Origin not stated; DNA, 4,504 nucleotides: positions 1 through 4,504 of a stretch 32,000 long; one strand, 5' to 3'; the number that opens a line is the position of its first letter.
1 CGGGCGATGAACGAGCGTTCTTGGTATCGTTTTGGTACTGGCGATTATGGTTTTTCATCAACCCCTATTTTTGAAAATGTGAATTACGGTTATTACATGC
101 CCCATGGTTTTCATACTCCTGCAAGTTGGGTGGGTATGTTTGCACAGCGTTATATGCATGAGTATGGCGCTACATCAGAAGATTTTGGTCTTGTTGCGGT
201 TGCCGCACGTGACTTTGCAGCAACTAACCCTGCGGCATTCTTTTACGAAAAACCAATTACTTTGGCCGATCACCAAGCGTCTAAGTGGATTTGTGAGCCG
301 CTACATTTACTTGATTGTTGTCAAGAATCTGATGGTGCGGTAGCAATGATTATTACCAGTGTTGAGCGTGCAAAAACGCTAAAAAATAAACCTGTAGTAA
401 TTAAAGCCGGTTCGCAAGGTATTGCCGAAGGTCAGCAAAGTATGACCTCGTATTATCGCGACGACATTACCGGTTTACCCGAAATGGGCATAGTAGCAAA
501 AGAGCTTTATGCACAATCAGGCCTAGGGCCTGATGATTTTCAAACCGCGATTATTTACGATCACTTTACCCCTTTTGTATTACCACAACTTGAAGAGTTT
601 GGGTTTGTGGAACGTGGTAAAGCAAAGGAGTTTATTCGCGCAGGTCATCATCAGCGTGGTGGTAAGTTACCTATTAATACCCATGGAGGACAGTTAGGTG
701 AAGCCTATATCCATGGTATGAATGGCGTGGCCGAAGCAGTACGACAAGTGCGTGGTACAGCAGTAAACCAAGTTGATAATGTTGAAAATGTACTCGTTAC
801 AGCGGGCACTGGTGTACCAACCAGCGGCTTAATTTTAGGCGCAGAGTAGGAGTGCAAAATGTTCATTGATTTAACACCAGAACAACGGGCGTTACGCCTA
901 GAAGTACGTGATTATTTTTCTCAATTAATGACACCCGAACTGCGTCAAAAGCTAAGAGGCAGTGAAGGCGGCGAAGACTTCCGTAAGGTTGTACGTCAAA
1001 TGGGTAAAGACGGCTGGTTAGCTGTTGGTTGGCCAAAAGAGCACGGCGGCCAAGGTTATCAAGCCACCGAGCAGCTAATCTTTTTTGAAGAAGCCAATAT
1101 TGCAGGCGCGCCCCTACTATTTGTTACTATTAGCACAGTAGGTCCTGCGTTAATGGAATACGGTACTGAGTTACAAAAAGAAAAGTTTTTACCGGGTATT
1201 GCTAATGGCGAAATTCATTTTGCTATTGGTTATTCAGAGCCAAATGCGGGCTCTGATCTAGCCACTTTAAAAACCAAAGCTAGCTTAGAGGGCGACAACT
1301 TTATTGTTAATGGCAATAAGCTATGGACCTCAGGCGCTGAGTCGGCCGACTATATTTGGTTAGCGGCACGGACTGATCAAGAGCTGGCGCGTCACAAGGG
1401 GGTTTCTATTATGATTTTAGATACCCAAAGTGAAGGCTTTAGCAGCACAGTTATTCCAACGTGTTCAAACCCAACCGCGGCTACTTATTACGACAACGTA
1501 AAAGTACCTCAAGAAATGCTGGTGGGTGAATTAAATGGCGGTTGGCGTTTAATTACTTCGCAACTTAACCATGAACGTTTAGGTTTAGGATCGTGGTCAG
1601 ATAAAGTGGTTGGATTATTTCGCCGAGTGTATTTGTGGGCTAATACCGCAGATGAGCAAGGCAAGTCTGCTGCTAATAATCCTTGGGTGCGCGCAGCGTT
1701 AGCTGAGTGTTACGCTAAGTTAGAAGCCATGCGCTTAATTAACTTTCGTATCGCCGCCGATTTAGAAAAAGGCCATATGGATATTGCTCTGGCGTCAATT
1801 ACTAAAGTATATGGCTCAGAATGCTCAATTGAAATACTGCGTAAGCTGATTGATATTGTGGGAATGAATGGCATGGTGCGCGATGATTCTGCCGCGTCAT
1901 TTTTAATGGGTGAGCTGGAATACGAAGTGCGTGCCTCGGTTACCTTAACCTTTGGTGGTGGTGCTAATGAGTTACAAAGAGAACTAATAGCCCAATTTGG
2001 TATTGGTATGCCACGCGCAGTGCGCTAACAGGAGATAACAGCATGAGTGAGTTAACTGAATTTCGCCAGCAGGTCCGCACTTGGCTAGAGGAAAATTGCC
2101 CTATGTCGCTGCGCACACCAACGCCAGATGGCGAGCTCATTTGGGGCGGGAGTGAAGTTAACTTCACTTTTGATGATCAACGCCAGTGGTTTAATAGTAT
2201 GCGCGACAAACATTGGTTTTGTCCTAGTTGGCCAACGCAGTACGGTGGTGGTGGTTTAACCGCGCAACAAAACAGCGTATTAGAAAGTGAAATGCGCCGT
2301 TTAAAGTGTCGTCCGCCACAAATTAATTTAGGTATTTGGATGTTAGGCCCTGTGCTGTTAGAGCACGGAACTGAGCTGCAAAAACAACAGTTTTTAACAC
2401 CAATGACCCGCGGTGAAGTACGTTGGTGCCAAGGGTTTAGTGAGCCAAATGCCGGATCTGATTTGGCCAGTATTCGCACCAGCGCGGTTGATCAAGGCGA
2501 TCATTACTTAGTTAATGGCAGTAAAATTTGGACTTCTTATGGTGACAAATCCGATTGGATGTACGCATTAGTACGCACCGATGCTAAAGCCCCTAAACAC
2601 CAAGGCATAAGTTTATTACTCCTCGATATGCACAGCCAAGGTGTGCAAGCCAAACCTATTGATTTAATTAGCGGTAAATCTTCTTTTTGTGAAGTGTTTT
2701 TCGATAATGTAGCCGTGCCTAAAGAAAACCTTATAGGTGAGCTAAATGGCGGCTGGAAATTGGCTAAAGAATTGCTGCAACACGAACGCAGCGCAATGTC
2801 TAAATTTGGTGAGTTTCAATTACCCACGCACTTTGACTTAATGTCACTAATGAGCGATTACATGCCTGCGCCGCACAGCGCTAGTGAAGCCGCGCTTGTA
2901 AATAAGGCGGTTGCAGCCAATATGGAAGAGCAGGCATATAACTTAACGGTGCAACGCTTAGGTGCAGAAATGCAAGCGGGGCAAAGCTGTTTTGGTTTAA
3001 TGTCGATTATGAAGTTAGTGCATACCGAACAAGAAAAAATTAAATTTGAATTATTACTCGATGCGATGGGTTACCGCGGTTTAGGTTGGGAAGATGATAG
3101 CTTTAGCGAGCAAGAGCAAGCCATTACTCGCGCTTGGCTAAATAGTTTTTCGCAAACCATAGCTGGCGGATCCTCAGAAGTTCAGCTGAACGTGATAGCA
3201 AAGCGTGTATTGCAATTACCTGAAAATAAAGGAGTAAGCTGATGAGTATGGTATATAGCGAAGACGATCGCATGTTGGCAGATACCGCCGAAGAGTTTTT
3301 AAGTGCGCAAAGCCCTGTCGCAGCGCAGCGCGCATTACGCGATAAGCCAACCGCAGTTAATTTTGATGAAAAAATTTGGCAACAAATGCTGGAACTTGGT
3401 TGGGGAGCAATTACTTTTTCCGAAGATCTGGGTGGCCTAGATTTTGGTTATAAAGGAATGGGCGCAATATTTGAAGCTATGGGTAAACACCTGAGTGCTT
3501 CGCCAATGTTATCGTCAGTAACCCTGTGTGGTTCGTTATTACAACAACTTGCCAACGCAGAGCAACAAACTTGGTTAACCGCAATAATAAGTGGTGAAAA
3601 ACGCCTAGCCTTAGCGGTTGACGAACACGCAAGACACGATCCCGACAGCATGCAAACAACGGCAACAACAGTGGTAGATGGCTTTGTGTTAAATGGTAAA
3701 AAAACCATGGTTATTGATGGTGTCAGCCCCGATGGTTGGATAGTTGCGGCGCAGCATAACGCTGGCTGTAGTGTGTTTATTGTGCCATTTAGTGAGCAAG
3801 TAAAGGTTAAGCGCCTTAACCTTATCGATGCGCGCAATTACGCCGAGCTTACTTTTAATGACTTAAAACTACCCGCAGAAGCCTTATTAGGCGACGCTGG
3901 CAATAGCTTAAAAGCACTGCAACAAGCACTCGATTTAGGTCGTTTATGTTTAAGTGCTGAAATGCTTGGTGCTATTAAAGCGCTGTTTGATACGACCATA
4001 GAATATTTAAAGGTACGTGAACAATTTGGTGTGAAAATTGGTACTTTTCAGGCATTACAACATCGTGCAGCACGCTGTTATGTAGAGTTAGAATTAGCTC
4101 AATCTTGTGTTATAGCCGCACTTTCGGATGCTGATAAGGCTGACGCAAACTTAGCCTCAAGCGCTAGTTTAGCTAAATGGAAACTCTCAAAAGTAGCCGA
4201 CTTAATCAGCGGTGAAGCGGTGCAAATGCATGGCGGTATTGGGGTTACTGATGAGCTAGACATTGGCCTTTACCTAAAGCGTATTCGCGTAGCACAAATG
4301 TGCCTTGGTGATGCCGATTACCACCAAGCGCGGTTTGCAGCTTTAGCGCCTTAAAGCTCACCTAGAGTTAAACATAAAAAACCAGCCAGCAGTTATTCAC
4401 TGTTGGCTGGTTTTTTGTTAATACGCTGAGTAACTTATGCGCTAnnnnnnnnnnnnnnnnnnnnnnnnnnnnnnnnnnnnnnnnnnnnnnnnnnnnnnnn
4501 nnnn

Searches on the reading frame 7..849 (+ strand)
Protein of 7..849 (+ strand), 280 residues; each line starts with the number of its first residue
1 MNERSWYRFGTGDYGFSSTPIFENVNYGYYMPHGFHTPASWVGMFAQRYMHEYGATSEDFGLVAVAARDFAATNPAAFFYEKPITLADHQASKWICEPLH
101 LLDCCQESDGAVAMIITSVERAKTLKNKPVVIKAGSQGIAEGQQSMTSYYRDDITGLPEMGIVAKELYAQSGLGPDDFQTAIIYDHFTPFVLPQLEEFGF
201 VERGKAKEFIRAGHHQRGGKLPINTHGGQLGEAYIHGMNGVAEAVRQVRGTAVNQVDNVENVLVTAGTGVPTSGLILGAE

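Call 7: search_protein_families(library=ncbifam, proteins=[window:7-849:+], max_evalue=0.00001)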
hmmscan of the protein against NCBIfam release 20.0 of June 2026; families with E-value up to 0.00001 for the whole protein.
window:7-849:+ (280 aa): 17 families
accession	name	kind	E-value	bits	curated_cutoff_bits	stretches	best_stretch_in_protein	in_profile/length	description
NF005892.0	PRK07855.1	subfamily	2.4e-146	487.6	469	1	1-279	111-389/390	lipid-transfer protein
NF004811.0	PRK06158.1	subfamily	7.2e-48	163.5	421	1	29-273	131-372/384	acetyl-CoA acetyltransferase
NF004720.0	PRK06064.1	subfamily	5.3e-45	153.8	420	1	33-264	139-369/389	thiolase domain-containing protein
NF006010.0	PRK08142.1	subfamily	9.5e-44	149.7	462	1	38-269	142-371/388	thiolase domain-containing protein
NF053570.1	AcCoTHIOL_METTL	equivalog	4.5e-37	127.8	600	1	40-264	143-366/385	acetyl-CoA acetyltransferase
NF004715.0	PRK06059.1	equivalog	2.2e-36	125.7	424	1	37-274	142-392/399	lipid-transfer protein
NF009228.0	PRK12578.1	subfamily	1.2e-34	119.6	485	1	33-255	139-359/387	thiolase domain-containing protein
NF053628.1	BnzsclthlBbsBGT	equivalog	5.1e-33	114.4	750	1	43-274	144-374/389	benzoylsuccinyl-CoA thiolase subunit BbsB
NF006102.0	PRK08256.1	subfamily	3.8e-30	105.3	436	1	40-263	149-375/394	lipid-transfer protein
NF004810.0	PRK06157.1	equivalog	6.5e-29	101.3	403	1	36-272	142-386/400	acetyl-CoA acetyltransferase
NF006180.0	PRK08313.1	subfamily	2.3e-28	99.1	514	1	43-267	142-370/389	thiolase domain-containing protein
NF004722.0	PRK06066.1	equivalog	4.1e-27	95.1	516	1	43-273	147-376/385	thiolase domain-containing protein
NF004982.0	PRK06365.1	equivalog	8.2e-24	84.4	695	2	39-136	158-254/430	thiolase domain-containing protein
NF005704.0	PRK07516.1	subfamily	3.1e-21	75.8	412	1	37-254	139-359/389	thiolase domain-containing protein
NF004721.0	PRK06065.1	equivalog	5.5e-19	68.3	455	1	44-253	155-363/393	thiolase domain-containing protein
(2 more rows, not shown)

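Call 42: find_homologous_proteins(query=window:7-849:+, max_evalue=1e-60)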
Query window:7-849:+ (280 aa): 7992 proteins with E <= 1e-60 among 8000 candidates; the best 120 are listed.
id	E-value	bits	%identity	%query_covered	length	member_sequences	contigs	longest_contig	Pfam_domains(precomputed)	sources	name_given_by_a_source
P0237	1.5e-186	637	98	100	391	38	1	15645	PF22691.3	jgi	-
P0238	5.6e-185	632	98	100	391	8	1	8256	PF22691.3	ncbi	-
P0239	4.3e-178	609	93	100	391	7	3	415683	PF22691.3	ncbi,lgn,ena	-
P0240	2.1e-177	607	93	100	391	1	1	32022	PF22691.3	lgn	-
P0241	1.0e-176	604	92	99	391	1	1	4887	PF22691.3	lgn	-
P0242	1.2e-175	601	91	100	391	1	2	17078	PF22691.3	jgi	jgi:acetyl-CoA acetyltransferase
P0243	9.1e-174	595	92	99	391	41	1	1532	PF22691.3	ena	-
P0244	1.2e-172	591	91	99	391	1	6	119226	PF22691.3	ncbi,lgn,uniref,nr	ncbi:lipid-transfer protein [Aliiglaciecola lipolytica]|uniref:Lipid-transfer protein n=1 Tax=Aliigl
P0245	5.6e-172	589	91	99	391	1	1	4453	PF22691.3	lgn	-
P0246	4.8e-171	586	89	99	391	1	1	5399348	PF22691.3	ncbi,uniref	ncbi:lipid-transfer protein [Amphritea sp. HPY]|uniref:lipid-transfer protein n=1 Tax=Amphritea sp. 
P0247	1.2e-170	585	89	99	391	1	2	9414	PF22691.3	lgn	-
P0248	1.8e-170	584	89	100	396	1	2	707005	PF00108.30,PF22691.3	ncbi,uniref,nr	ncbi:lipid-transfer protein [Shewanella submarina]|uniref:Lipid-transfer protein n=1 Tax=Shewanella 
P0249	2.6e-170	583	89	100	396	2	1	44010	PF00108.30,PF22691.3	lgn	-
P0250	3.9e-170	583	88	100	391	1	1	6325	PF22691.3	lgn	-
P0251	9.8e-170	582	87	99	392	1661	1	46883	PF22691.3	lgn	-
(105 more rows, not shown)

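Call 43: find_encoding_contigs(protein=P0239, flank=10000, max_places=2)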
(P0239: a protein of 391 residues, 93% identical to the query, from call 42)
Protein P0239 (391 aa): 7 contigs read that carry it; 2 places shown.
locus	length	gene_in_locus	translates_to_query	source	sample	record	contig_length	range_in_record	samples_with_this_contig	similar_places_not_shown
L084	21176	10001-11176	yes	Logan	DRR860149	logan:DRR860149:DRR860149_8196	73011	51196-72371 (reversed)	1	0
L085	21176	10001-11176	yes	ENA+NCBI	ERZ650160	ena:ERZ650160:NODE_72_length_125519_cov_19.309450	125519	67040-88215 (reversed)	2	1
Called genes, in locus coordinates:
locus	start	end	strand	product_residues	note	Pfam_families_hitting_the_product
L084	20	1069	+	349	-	PF00970:FAD_binding_6, PF00175:NAD_binding_1, PF00111:Fer2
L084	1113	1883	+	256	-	PF00106:adh_short, PF08659:KR, PF13561:adh_short_C2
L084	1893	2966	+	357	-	PF00724:Oxidored_FMN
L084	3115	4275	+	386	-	PF00196:GerE (faint)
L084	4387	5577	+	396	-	PF07690:MFS_1, PF06779:MFS_4, PF07690:MFS_1 (weak)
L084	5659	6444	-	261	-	PF00378:ECH_1, PF16113:ECH_2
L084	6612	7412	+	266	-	PF00106:adh_short, PF08659:KR, PF23441:SDR, PF01370:Epimerase (faint), PF13561:adh_short_C2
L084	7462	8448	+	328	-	PF13452:FAS1_DH_region, PF12172:zf-ChsH2, PF01796:OB_ChsH2_C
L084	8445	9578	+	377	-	PF02771:Acyl-CoA_dh_N, PF00441:Acyl-CoA_dh_1, PF08028:Acyl-CoA_dh_2 (weak)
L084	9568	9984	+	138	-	PF01575:MaoC_dehydratas (weak)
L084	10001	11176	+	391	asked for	PF22691:Thiolase_C_1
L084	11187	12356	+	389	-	PF02771:Acyl-CoA_dh_N, PF02770:Acyl-CoA_dh_M, PF00441:Acyl-CoA_dh_1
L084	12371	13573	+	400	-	PF02771:Acyl-CoA_dh_N, PF02770:Acyl-CoA_dh_M, PF00441:Acyl-CoA_dh_1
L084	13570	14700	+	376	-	PF02771:Acyl-CoA_dh_N, PF00441:Acyl-CoA_dh_1, PF08028:Acyl-CoA_dh_2 (weak)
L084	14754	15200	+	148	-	PF13669:Glyoxalase_4 (faint)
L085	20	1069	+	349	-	PF00970:FAD_binding_6, PF00175:NAD_binding_1, PF00111:Fer2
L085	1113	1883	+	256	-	PF00106:adh_short, PF08659:KR, PF13561:adh_short_C2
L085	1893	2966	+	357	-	PF00724:Oxidored_FMN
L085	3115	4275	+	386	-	PF00196:GerE (faint)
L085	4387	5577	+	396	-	PF07690:MFS_1, PF06779:MFS_4, PF07690:MFS_1 (weak)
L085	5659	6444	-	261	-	PF00378:ECH_1, PF16113:ECH_2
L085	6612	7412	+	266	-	PF00106:adh_short, PF08659:KR, PF23441:SDR, PF01370:Epimerase (faint), PF13561:adh_short_C2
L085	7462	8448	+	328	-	PF13452:FAS1_DH_region, PF12172:zf-ChsH2, PF01796:OB_ChsH2_C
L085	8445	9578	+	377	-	PF02771:Acyl-CoA_dh_N, PF00441:Acyl-CoA_dh_1, PF08028:Acyl-CoA_dh_2 (weak)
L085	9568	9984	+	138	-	PF01575:MaoC_dehydratas (weak)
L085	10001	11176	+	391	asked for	PF22691:Thiolase_C_1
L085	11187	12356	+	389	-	PF02771:Acyl-CoA_dh_N, PF02770:Acyl-CoA_dh_M, PF00441:Acyl-CoA_dh_1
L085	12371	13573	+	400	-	PF02771:Acyl-CoA_dh_N, PF02770:Acyl-CoA_dh_M, PF00441:Acyl-CoA_dh_1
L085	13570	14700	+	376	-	PF02771:Acyl-CoA_dh_N, PF00441:Acyl-CoA_dh_1, PF08028:Acyl-CoA_dh_2 (weak)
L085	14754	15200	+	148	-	PF13669:Glyoxalase_4 (faint)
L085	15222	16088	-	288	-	PF00126:HTH_1, PF03466:LysR_substrate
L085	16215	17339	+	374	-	PF08240:ADH_N, PF00107:ADH_zinc_N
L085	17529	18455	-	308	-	PF02668:TauD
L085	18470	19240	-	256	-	PF00596:Aldolase_II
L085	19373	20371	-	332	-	PF12625:Arabinose_bd, PF12833:HTH_18, PF00165:HTH_AraC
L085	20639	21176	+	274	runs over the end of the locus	PF00106:adh_short, PF08659:KR, PF13561:adh_short_C2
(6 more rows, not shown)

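Call 44: find_encoding_contigs(protein=P0237, flank=10000, max_places=1)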
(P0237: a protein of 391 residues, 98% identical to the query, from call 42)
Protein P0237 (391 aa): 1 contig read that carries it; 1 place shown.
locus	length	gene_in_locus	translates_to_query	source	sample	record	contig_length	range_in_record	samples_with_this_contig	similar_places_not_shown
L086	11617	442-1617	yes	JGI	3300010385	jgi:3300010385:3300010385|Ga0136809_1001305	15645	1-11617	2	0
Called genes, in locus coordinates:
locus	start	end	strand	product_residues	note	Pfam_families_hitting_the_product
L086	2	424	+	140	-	?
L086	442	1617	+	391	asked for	PF22691:Thiolase_C_1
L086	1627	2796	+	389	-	PF02771:Acyl-CoA_dh_N, PF02770:Acyl-CoA_dh_M, PF00441:Acyl-CoA_dh_1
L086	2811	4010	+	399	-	PF02771:Acyl-CoA_dh_N, PF02770:Acyl-CoA_dh_M, PF00441:Acyl-CoA_dh_1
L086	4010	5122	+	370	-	PF02771:Acyl-CoA_dh_N, PF02770:Acyl-CoA_dh_M (weak), PF00441:Acyl-CoA_dh_1, PF08028:Acyl-CoA_dh_2 (weak)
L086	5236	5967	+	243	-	PF00106:adh_short, PF08659:KR, PF13561:adh_short_C2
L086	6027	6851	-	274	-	PF00106:adh_short, PF08659:KR, PF13561:adh_short_C2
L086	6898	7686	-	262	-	PF23441:SDR (faint), PF00106:adh_short, PF01370:Epimerase (weak), PF08659:KR, PF13561:adh_short_C2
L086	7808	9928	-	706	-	PF00724:Oxidored_FMN, PF00070:Pyr_redox (weak), PF00890:FAD_binding_2, PF01134:GIDA (weak), PF01266:DAO (weak), PF07992:Pyr_redox_2, PF12831:FAD_oxidored, PF00070:Pyr_redox, +10 more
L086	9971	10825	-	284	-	PF00561:Abhydrolase_1, PF12146:Hydrolase_4, PF12697:Abhydrolase_6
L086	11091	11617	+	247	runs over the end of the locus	PF00106:adh_short, PF01370:Epimerase (weak), PF08659:KR, PF13561:adh_short_C2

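Call 77: search_dna_similar(query=L085:3115-4275:+, collection=plasmids, mode=protein, max_rows=15)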
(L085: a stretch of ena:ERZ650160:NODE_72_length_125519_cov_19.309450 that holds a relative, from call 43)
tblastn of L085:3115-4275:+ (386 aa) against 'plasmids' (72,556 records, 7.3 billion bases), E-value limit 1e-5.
Records with a match: 387; places in all: 420; records where one place covers at least 80% of the query: 89.
Best place of each record, by identity: <60% 387.
By first word of the organism name: Ralstonia 136; Rhizobium 78; Pseudosulfitobacter 61; Sphingobium 16; Novosphingobium 11; Sinorhizobium 10; Mesorhizobium 7; Cupriavidus 6; Roseibium 6; Agrobacterium 5; and 25 more.
By predicted mobility (MOB-suite, as given by PLSDB): non-mobilizable 214; mobilizable 123; conjugative 50.
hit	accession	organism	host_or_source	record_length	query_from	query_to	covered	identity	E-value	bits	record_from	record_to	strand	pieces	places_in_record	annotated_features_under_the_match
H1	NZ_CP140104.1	Vibrio alfacsensis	Scophthalmus maximus,intestinal tract ...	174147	8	383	97%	56.7%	2e-133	428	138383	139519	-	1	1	helix-turn-helix transcriptional regulator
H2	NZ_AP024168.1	Vibrio alfacsensis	-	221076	8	383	97%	56.7%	2e-133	428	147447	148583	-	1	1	helix-turn-helix transcriptional regulator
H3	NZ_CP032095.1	Vibrio alfacsensis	Solea senegalensis,whole ...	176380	8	383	97%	56.7%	9e-133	426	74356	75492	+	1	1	helix-turn-helix transcriptional regulator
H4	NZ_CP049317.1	Caballeronia sp. SBC2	whole organism,soil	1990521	5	379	97%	40.8%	4e-79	271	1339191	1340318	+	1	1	none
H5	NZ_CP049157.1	Caballeronia sp. SBC1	whole organism,soil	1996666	5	379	97%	40.8%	4e-79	271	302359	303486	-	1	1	none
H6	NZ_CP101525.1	Burkholderia arboris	mixed culture,soil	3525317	1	379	98%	38.3%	3e-75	261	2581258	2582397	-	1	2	none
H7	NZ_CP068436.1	Cupriavidus necator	heavy metal containmented soil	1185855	5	379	97%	36.8%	4e-72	251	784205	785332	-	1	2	none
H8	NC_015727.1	Cupriavidus necator N-1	soil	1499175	6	379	97%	36.5%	4e-70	246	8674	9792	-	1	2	record has no annotation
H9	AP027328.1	Sphingobium sp. TomTYG64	-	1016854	9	378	96%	32.9%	5e-49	184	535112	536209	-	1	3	transcriptional regulator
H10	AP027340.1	Sphingobium sp. TomTYG73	-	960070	11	371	94%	29.3%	4e-31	132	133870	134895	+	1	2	LuxR family transcriptional regulator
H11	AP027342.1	Sphingobium sp. TomTYG74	-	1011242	11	371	94%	29.3%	2e-30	130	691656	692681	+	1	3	LuxR family transcriptional regulator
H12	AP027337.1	Sphingobium sp. TomTYG72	-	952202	11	371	94%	29.3%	2e-30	130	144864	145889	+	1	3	LuxR family transcriptional regulator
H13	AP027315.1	Sphingobium sp. TomMM15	-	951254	26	379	92%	29.7%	7e-43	167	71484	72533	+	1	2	transcriptional regulator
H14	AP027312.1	Sphingobium sp. TomMM7A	-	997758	11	371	94%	29.0%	3e-30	130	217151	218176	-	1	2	LuxR family transcriptional regulator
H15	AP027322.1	Sphingobium sp. TomTYG43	-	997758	11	371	94%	29.0%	3e-30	130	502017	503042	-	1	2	LuxR family transcriptional regulator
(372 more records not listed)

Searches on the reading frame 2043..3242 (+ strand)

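Call 7: search_protein_families(library=ncbifam, proteins=[window:2043-3242:+], max_evalue=0.00001)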
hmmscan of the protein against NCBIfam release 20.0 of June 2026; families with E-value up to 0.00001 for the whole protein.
window:2043-3242:+ (399 aa): 15 families
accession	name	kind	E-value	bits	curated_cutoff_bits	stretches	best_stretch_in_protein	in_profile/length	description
TIGR03204.1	pimC_large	equivalog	4.5e-71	239.8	623.85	1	5-392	9-395/395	pimeloyl-CoA dehydrogenase large subunit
NF045552.1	GlutCoADH_Des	equivalog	3e-28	99.1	470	1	52-249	45-244/387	glutaryl-CoA dehydrogenase Acd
NF042972.1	AcrlCoAredClosAcrC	equivalog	5.4e-28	97.7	640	1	48-251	40-244/378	acryloyl-CoA reductase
NF008997.0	PRK12341.1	equivalog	1.2e-22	80.5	537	1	72-238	63-231/382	acyl-CoA dehydrogenase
NF043006.1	CyhCrbnylCoADH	equivalog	2.4e-22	79.4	650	1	62-252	53-244/380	cyclohexane-1-carbonyl-CoA dehydrogenase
TIGR03207.1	cyc_hxne_CoA_dh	equivalog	7.4e-22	77.6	575.35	1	47-238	35-227/372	cyclohexanecarboxyl-CoA dehydrogenase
NF053553.1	prodigi_MBC_PigA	equivalog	1.1e-21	77.4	500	1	105-388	100-378/381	prodigiosin MBC biosynthesis dehydrogenase PigA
NF045652.1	ProlPCPDhRedW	equivalog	1.3e-18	67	650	1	46-251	33-242/376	L-prolyl-[peptidyl-carrier protein] dehydrogenase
NF058590.1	AcCoDHFadEBacil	equivalog_domain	9.6e-16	57.4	600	1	64-247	73-255/586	acyl-CoA dehydrogenase FadE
NF042439.1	SulpropCoADesulf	equivalog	3.1e-15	55.8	600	1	51-234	31-217/379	3-sulfinopropanoyl-CoA desulfinase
NF002885.1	PRK03354.1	equivalog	1.2e-14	54.1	540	1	105-251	96-241/378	crotonobetainyl-CoA dehydrogenase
NF052270.1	Staph_DH_FadE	equivalog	1.1e-11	44.2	600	1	105-251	117-261/400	acyl-CoA dehydrogenase FadE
NF007000.1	PRK09463.1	subfamily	1.3e-08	33.6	600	1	48-149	77-180/726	acyl-CoA dehydrogenase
TIGR03203.1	pimD_small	equivalog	1.9e-07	30.6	652.7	1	99-252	91-243/378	pimeloyl-CoA dehydrogenase small subunit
NF009586.0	PRK13026.1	subfamily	1e-06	27.4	608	1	49-149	113-215/777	acyl-CoA dehydrogenase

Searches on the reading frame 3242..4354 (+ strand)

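Call 7: search_protein_families(library=ncbifam, proteins=[window:3242-4354:+], max_evalue=0.00001)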
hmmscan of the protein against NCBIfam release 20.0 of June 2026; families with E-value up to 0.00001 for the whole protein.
window:3242-4354:+ (370 aa): 17 families
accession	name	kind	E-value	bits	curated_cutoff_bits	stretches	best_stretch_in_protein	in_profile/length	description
TIGR03203.1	pimD_small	equivalog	3.9e-62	210.5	652.7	1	5-367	4-374/378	pimeloyl-CoA dehydrogenase small subunit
NF042972.1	AcrlCoAredClosAcrC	equivalog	6.3e-39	133.7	640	1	1-341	1-348/378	acryloyl-CoA reductase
NF050027.1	acylCoADhIpdE2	equivalog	1.7e-33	116.5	450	1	219-360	166-301/311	acyl-CoA dehydrogenase IpdE2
NF045652.1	ProlPCPDhRedW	equivalog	3.2e-33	115.1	650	1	38-337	30-342/376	L-prolyl-[peptidyl-carrier protein] dehydrogenase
NF053553.1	prodigi_MBC_PigA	equivalog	3.5e-32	112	500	1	6-342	6-352/381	prodigiosin MBC biosynthesis dehydrogenase PigA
TIGR03207.1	cyc_hxne_CoA_dh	equivalog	4.6e-31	107.9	575.35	1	6-352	2-354/372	cyclohexanecarboxyl-CoA dehydrogenase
NF008997.0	PRK12341.1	equivalog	6.2e-31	107.8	537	1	2-356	2-363/382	acyl-CoA dehydrogenase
NF045552.1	GlutCoADH_Des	equivalog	2e-29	103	470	1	1-359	1-369/387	glutaryl-CoA dehydrogenase Acd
NF002885.1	PRK03354.1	equivalog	1.4e-28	100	540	1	5-356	5-360/378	crotonobetainyl-CoA dehydrogenase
NF058590.1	AcCoDHFadEBacil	equivalog_domain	9.8e-27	93.7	600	1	5-349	21-390/586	acyl-CoA dehydrogenase FadE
NF042439.1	SulpropCoADesulf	equivalog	3.5e-24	85.2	600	1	22-360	8-361/379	3-sulfinopropanoyl-CoA desulfinase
NF043006.1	CyhCrbnylCoADH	equivalog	2.9e-21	75.9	650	1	6-354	5-360/380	cyclohexane-1-carbonyl-CoA dehydrogenase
NF052270.1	Staph_DH_FadE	equivalog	2.4e-12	46.3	600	1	106-344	124-368/400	acyl-CoA dehydrogenase FadE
NF007000.1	PRK09463.1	subfamily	1.3e-09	37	600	1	206-336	266-399/726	acyl-CoA dehydrogenase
NF037942.1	ac_ACP_DH_MbtN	equivalog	3.7e-08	32.5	700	1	115-356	104-352/376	mycobactin biosynthesis acyl-ACP dehydrogenase MbtN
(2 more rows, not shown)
